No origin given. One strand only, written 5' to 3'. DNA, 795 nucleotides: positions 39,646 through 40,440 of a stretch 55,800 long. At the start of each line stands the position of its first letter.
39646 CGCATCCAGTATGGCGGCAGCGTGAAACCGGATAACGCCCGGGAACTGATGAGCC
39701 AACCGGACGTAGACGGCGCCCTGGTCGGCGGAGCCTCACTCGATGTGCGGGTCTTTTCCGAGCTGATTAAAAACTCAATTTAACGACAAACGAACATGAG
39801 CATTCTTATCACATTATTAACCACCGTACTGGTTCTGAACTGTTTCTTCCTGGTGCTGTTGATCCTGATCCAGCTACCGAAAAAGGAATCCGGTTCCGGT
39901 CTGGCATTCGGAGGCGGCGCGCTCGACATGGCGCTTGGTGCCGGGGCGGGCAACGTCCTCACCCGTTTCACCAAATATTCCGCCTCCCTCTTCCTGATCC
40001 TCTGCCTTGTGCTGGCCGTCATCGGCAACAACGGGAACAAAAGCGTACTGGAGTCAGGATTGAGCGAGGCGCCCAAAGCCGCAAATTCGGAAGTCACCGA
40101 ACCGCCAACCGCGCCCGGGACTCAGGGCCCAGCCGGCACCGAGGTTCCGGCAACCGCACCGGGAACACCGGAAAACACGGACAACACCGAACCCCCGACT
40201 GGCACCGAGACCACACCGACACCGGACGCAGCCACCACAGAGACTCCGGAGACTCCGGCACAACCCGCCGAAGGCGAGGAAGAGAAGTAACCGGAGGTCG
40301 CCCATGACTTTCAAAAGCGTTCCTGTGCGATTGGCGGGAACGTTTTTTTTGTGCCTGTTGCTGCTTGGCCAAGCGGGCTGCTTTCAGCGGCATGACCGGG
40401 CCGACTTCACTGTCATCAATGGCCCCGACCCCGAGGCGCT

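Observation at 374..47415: Hyper-abundant 14-bp perfect palindrome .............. (HIP/REP/uptake-sequence-like element)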

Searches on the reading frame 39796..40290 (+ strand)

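Call 19: search_protein_families(library=pfam, proteins=[window:39796-40290:+])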
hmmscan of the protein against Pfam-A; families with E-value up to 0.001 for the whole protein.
window:39796-40290:+ (164 aa): 1 family
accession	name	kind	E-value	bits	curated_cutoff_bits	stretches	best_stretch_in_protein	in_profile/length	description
PF03840.19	SecG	-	3.1e-12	46.9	29.2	1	7-76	1-70/70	Preprotein translocase SecG subunit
